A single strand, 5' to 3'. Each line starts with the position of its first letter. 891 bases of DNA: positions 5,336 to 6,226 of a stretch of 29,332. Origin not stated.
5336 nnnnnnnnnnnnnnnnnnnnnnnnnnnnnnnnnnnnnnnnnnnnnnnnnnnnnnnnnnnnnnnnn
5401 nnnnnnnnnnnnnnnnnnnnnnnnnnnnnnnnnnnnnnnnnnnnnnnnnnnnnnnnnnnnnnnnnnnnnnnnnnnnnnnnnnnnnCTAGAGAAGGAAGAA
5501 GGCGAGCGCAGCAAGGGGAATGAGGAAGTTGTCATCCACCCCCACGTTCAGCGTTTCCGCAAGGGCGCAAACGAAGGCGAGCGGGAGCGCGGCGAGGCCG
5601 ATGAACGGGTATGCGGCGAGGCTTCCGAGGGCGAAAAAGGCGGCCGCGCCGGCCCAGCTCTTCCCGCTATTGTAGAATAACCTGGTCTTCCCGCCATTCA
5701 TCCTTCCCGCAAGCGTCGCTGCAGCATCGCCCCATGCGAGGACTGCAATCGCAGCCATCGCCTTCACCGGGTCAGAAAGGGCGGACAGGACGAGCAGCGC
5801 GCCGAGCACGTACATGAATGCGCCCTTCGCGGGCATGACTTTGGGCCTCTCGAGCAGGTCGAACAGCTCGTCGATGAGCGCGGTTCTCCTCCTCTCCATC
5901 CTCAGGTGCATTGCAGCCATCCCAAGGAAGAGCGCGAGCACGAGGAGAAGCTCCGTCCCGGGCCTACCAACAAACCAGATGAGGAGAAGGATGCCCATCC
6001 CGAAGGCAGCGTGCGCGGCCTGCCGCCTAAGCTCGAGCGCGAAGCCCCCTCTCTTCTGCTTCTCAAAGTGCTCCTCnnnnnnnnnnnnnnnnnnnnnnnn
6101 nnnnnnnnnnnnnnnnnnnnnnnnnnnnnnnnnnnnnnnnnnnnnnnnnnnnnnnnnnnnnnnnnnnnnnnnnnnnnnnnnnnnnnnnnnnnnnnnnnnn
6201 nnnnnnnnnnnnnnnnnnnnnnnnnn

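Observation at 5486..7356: PAP2 phosphatase fused to a polyprenol/dolichol-kinase-like domain, overlapping archaeal phosphopantothenate synthetase.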

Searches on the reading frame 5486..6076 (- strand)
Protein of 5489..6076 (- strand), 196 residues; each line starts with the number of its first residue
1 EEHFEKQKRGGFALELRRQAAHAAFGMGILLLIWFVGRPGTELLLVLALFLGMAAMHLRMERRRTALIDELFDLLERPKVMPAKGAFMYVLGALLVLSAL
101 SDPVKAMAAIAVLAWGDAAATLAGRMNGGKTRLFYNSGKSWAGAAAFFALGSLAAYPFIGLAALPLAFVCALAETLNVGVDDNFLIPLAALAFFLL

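Call 6: search_protein_families(library=pfam, proteins=[window:5489-6076:-], max_evalue=10)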
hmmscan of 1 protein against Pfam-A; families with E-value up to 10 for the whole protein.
seq(196 aa): 0 families

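Call 7: search_protein_families(library=ncbifam, proteins=[window:5489-6076:-], max_evalue=10)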
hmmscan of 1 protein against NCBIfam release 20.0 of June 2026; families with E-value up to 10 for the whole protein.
seq(196 aa): 1 family
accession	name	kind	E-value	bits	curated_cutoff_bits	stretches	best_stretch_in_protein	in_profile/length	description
NF042935.1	SCO6880_fam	subfamily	2.8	6.8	60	1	7-68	8-68/477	SCO6880 family protein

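Call 17: search_solved_structures(query=A2, max_evalue=10, show_alignments=3)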
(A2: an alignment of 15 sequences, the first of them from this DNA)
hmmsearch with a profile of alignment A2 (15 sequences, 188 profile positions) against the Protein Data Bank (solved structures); distinct sequences matched with E-value up to 10: 0.

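Call 26: search_protein_representatives(alignment_id=A2)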
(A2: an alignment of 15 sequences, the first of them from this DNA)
Query: 15 sequences, 188 profile positions. Proteins with E-value up to 0.001 (for the whole library): 7156; up to 1e-10: 2170; up to 1e-30: 172. The best 150 are listed.
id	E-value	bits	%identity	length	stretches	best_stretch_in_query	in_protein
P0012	5.1e-79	280.6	-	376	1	2-187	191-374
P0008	3.3e-77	274.7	-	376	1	2-187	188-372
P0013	9.5e-75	266.6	-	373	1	3-187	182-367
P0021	4.3e-57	209.1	-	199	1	5-187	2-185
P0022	1.5e-49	184.5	-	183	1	6-186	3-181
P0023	2.4e-49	183.8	-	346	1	2-184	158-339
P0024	1.2e-48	181.5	-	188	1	5-187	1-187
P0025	5.6e-48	179.4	-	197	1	4-187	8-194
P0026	9.0e-46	172.2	-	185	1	6-185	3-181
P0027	1.0e-45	171.9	-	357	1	8-187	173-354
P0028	1.2e-45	171.8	-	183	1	6-187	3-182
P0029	1.8e-45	171.1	-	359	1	4-184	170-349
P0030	7.5e-45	169.2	-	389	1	3-186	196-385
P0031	1.0e-44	168.7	-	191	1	3-187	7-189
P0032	3.2e-44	167.1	-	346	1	4-183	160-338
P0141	5.2e-33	130.6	-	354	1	6-187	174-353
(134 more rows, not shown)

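Call 34: search_solved_structures(query=A4, max_evalue=10, show_alignments=3)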
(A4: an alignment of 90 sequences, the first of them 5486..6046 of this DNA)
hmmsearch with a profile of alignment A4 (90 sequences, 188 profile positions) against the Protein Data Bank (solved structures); distinct sequences matched with E-value up to 10: 1.
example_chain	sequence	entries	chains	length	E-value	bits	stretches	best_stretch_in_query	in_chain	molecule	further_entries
9t5t_H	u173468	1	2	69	0.092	15.6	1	50-102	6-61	Photosystem II phosphoprotein PsbH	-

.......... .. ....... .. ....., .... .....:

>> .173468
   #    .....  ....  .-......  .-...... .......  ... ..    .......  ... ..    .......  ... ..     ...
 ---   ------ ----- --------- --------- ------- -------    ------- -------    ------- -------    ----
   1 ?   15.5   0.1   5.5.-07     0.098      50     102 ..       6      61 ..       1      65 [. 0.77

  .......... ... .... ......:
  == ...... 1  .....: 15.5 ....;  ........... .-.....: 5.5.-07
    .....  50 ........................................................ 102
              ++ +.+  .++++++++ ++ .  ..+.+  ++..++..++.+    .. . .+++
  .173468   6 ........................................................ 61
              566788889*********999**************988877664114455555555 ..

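Call 35: find_homologous_proteins(query=A4, max_evalue=0.001)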
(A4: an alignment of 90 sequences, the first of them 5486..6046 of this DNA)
Query A4 (90 sequences) (186 aa, profile of the alignment): 78 proteins with E <= 0.001 among 8000 candidates.
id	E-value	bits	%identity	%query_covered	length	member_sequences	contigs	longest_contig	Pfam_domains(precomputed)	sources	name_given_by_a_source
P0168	1.2e-57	213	42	98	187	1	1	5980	-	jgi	jgi:dolichol kinase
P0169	1.2e-56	209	42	98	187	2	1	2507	-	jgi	-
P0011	1.4e-56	209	55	100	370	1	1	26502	PF01569.28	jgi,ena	-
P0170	1.4e-55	206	39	98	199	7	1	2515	-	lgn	-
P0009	4.7e-54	201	57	99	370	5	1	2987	PF01569.28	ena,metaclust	metaclust:\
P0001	1.4e-53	199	100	100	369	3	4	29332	PF01569.28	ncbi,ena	-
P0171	6.3e-51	191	36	61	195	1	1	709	-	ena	-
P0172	1.1e-50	190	27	95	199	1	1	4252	-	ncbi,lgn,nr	ncbi:hypothetical protein HY636_05330 [Candidatus Woesearchaeota archaeon]|nr:hypothetical protein [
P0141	1.3e-50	190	36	98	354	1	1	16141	PF01569.28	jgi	jgi:phytol kinase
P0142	3.9e-50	188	27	95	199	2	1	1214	-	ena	-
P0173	4.2e-50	188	29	95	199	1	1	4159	-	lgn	-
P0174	5.0e-49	184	27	96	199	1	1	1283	-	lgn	-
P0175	6.5e-49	184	28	95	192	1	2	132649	-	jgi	jgi:dolichol kinase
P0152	1.1e-48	183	28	95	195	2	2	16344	-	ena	-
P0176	1.2e-48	183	29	95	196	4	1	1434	-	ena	-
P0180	1.6e-47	180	29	95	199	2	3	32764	-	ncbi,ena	-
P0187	7.6e-45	171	31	95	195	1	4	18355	-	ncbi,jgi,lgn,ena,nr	ncbi:MAG: hypothetical protein KKC75_00120 [Nanoarchaeota archaeon]|nr:hypothetical protein [Nanoarc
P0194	3.7e-40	156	34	95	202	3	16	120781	-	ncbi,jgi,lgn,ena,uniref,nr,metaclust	ncbi:MAG: hypothetical protein A2V81_05300 [Candidatus Abawacabacteria bacterium RBG_16_42_10]|unire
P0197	3.8e-34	136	27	95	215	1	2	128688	-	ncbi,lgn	-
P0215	2.4e-17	81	35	93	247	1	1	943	-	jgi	jgi:dolichol kinase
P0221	7.4e-16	76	30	94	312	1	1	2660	-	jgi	jgi:dolichol kinase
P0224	5.7e-15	73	29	75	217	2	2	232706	-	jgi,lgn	jgi:phytol kinase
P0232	1.4e-9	56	29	58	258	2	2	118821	-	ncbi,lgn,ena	-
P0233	1.6e-9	56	29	46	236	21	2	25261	-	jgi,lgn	jgi:dolichol kinase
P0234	7.0e-8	50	25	60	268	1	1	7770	-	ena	-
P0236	4.9e-6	44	30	43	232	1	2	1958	-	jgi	jgi:phytol kinase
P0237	3.9e-5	41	23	97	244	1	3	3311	-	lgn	-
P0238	6.4e-5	41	39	24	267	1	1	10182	-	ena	-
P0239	1.9e-4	39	30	46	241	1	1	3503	-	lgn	-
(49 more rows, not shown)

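Call 36: search_protein_families(library=ncbifam, alignment_id=A4, max_evalue=0.01)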
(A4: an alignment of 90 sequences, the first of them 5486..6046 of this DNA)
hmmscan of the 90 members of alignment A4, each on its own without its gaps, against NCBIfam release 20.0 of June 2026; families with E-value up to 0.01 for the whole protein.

A. member 1, window:5486-6046:- (186 aa): 0 families

B. families by the number of members that match (of 90 scanned): 4 families
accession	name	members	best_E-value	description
NF009237.0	PRK12587.1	1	0.00072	Na+/H+ antiporter subunit G1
NF004511.1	PRK05852.1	1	0.0027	FadD7 family fatty acid--CoA ligase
NF038216.1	ABZJ_00895_fam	1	0.0032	ABZJ_00895 family protein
NF007498.0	PRK10091.1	1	0.0045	MFS transporter AraJ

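Call 38: predict_structure(alignment_id=A4)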
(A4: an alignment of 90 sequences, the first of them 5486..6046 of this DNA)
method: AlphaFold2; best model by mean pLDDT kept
length: 186 residues; sequences in the alignment: 90
mean_pLDDT: 97.4   pTM: 0.92
mean pLDDT of the five models: 97.4, 97.3, 97.0, 96.9, 96.8
residues with pLDDT >= 90: 185; 70-90: 1; 50-70: 0; < 50: 0
segments of 3 or more residues with pLDDT < 50: none
pLDDT, mean of each block of 10 residues (from residue 1): 97 98 98 98 96 95 95 97 98 98 98 94 97 98 99 99 98 98 98
secondary structure, 60 per line:
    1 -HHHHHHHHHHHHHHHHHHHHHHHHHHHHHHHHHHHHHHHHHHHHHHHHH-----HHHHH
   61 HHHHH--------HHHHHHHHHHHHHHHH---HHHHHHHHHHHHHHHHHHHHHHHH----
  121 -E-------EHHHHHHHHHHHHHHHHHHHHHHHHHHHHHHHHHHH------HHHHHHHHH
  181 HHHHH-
elements in order: H2-50 H56-65 H74-89 H93-116 H131-165 H172-185

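Call 39: search_protein_families(library=pfam, proteins=[P0221, P0224, P0232, P0233, P0234, P0236, P0237, P0238, P0239, P0215], max_evalue=1)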
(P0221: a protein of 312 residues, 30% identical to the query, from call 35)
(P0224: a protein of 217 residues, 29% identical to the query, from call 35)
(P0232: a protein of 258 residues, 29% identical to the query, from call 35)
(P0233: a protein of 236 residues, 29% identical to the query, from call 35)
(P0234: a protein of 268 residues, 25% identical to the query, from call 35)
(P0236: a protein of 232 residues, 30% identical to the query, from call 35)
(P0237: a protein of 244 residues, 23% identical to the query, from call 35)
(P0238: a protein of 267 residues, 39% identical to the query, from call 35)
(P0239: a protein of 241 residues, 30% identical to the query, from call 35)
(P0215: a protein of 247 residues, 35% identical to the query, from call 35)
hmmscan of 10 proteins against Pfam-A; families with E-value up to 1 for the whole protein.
P0221 (312 aa): 1 family
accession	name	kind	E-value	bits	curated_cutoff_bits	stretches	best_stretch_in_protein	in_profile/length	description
PF09916.15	DUF2145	-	0.13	12.3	25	1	157-195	91-131/200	Uncharacterized protein conserved in bacteria (DUF2145)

P0224 (217 aa): 1 family
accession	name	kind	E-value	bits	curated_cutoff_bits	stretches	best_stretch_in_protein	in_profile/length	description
PF04133.19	Vps55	-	0.15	12.4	24.6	1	96-125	71-100/120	Vacuolar protein sorting 55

P0232 (258 aa): 0 families

P0233 (236 aa): 0 families

P0234 (268 aa): 1 family
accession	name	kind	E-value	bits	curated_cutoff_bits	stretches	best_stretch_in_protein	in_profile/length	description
PF01148.25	CTP_transf_1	-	2.9e-05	24.5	24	1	63-198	75-212/264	Cytidylyltransferase family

P0236 (232 aa): 1 family
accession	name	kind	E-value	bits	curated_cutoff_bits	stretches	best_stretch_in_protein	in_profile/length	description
PF01148.25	CTP_transf_1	-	0.21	11.8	24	1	74-201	120-207/264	Cytidylyltransferase family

P0237 (244 aa): 1 family
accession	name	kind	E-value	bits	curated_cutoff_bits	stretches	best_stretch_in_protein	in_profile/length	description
PF23868.1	Mmc1_C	-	0.22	11.5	27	0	103-140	113-150/175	Mmc1 C-terminal domain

P0238 (267 aa): 1 family
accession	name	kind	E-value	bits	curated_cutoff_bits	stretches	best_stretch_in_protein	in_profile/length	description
PF13687.11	DUF4153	-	0.011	15.3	27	1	5-80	125-203/373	Domain of unknown function (DUF4153)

P0239 (241 aa): 0 families

P0215 (247 aa): 0 families

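Call 63: find_homologous_proteins(query=P0233, max_evalue=0.001)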
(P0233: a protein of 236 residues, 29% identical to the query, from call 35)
Query P0233 (236 aa): 1028 proteins with E <= 0.001 among 8000 candidates; the best 120 are listed.
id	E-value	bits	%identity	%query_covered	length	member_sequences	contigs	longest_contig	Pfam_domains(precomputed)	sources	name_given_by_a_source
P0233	1.0e-148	511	100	100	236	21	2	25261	-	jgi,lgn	jgi:dolichol kinase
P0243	5.9e-144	496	97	100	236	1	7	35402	-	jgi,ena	jgi:dolichol kinase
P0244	8.1e-144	495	97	100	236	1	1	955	-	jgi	jgi:dolichol kinase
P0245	3.1e-143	494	96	100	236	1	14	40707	-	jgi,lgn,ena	-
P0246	7.4e-143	492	96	100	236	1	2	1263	-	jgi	jgi:dolichol kinase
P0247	1.0e-142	492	96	100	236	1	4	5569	-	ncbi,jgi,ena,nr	ncbi:MAG: phosphatidate cytidylyltransferase [Chloroflexus sp.]|jgi:dolichol kinase|nr:phosphatidate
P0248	1.0e-142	492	95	100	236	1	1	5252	-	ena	-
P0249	1.1e-142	492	96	100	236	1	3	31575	-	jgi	jgi:Dolichol kinase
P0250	1.4e-142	491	95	100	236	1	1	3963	-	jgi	-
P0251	2.4e-142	491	94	100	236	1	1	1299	-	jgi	jgi:dolichol kinase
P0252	6.5e-142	489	95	100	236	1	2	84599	-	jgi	-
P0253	7.6e-142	489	94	100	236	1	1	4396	-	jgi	-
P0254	2.1e-141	487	94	100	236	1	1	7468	-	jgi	jgi:dolichol kinase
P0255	3.0e-141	487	94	100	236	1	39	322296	-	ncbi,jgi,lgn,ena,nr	ncbi:MAG: phosphatidate cytidylyltransferase [Chloroflexus sp.]|jgi:dolichol kinase|nr:phosphatidate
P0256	4.1e-141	487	94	100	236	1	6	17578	-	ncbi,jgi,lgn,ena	jgi:dolichol kinase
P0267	1.4e-103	364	70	99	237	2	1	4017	PF01148.26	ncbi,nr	ncbi:MAG: phosphatidate cytidylyltransferase [Oscillochloris sp.]|nr:phosphatidate cytidylyltransfer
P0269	6.2e-103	362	69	100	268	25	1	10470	PF01148.26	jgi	jgi:phytol kinase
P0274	7.1e-102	358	67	100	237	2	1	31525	PF01148.26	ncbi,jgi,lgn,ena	-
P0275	8.1e-102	358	72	95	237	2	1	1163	PF01148.26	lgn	-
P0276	9.4e-102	358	67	100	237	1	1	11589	PF01148.26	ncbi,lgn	-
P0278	1.8e-101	357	70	97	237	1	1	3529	PF01148.26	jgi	jgi:dolichol kinase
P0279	2.0e-101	357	67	100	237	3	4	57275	PF01148.26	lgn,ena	-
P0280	2.6e-101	356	68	100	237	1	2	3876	PF01148.26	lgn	-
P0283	5.2e-101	355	69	99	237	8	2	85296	PF01148.26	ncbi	ncbi:MAG: diacylglycerol/polyprenol kinase family protein [Aggregatilineaceae bacterium]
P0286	7.9e-101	355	67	100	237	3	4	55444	PF01148.26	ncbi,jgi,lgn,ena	-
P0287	1.1e-100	354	69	100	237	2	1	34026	PF01148.26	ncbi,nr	ncbi:MAG: phosphatidate cytidylyltransferase [Chloroflexales bacterium]|nr:phosphatidate cytidylyltr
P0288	1.6e-100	354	67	100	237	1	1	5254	PF01148.26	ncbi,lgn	ncbi:MAG: phosphatidate cytidylyltransferase [Chloroflexaceae bacterium]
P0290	2.3e-100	353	67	100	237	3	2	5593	PF01148.26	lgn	-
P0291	3.0e-100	353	67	99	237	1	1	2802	PF01148.26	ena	-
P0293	3.2e-100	353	67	100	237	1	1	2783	PF01148.26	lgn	-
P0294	3.3e-100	353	67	99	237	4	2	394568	PF01148.26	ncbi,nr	ncbi:MAG: phosphatidate cytidylyltransferase [Oscillochloridaceae bacterium]|nr:phosphatidate cytidy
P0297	4.1e-100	352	70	95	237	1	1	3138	PF01148.26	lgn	-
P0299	5.5e-100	352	69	97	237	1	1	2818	PF01148.26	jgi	jgi:dolichol kinase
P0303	2.7e-99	350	69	95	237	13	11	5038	PF01148.26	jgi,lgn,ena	-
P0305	5.1e-99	349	66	100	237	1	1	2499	PF01148.26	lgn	-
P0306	6.2e-99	349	66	100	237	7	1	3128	PF01148.26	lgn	-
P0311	1.6e-98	347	69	99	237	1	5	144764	PF01148.26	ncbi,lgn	-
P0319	1.3e-97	344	68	95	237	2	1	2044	PF01148.26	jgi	jgi:phytol kinase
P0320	1.3e-97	344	65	100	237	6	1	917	PF01148.26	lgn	-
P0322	2.3e-97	343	67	100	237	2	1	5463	PF01148.26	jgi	jgi:dolichol kinase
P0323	2.6e-97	343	66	100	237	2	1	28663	PF01148.26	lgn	-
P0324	2.6e-97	343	68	97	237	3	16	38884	PF01148.26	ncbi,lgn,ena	-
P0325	2.8e-97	343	67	100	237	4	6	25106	PF01148.26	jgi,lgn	jgi:dolichol kinase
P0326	2.8e-97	343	65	100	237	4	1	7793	PF01148.26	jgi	jgi:phytol kinase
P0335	1.7e-96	341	64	99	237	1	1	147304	PF01148.26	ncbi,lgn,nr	ncbi:phosphatidate cytidylyltransferase [Chloroflexales bacterium ZM16-3]|nr:phosphatidate cytidylyl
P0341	1.3e-95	338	66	97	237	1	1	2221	PF01148.26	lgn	-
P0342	1.5e-95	338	67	97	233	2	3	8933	PF01148.26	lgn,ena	-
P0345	2.1e-95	337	67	100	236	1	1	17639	PF01148.26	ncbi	-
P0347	4.1e-95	336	64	100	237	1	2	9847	PF01148.26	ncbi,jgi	jgi:dolichol kinase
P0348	5.3e-95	336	66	97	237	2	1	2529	PF01148.26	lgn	-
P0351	7.0e-95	335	66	98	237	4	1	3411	PF01148.26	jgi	-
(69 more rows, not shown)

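Call 81: search_solved_structures(query=A5, max_evalue=10, show_alignments=2)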
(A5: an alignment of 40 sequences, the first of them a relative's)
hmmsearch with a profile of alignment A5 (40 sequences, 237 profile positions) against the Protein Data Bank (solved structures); distinct sequences matched with E-value up to 10: 1.
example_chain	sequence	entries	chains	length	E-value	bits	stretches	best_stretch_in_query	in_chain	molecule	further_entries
8ahx_E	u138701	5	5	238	0.052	16.4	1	166-231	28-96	Ion-translocating oxidoreductase complex subunit E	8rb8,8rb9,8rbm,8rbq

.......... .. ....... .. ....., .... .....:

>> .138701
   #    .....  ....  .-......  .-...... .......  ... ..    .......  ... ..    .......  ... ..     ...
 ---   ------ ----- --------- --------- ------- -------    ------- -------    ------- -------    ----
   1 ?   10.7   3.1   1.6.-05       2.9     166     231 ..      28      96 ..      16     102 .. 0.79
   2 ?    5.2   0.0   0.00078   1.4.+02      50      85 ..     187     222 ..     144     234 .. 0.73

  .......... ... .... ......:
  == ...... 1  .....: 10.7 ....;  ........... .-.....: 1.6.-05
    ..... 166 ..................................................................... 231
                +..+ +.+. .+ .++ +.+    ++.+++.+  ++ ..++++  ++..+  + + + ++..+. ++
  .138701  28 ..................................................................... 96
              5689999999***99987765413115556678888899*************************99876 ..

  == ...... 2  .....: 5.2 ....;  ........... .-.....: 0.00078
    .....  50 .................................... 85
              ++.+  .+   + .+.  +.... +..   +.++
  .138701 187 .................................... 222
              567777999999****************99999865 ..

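Call 85: find_encoding_contigs(protein=P0141, flank=7000, max_places=2)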
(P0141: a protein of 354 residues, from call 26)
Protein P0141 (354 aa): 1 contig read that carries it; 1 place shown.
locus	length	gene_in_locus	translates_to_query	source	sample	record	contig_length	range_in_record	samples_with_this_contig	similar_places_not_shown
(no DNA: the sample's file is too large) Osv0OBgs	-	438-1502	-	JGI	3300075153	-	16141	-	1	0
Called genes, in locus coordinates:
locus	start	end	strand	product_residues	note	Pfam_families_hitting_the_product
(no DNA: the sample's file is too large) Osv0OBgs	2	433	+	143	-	?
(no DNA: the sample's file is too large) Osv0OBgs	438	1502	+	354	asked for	PF01569:PAP2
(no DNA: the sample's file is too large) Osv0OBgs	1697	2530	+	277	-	PF23023:Anti-Pycsar_Apyc1, PF12706:Lactamase_B_2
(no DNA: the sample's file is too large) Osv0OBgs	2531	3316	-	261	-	PF04414:tRNA_deacylase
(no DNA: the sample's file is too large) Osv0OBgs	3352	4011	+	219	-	PF00899:ThiF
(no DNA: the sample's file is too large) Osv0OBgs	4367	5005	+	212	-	PF02811:PHP (weak), PF13263:PHP_C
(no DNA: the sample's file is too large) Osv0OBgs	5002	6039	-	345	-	PF00752:XPG_N, PF00867:XPG_I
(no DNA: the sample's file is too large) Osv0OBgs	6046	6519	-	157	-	PF01381:HTH_3 (weak)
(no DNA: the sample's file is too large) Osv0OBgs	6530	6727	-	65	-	-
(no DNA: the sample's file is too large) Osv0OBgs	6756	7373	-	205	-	PF00551:Formyl_trans_N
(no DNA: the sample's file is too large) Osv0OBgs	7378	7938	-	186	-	PF01812:5-FTHF_cyc-lig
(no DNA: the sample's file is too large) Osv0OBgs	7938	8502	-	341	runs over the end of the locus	PF26356:Pelota_N, PF03465:eRF1_3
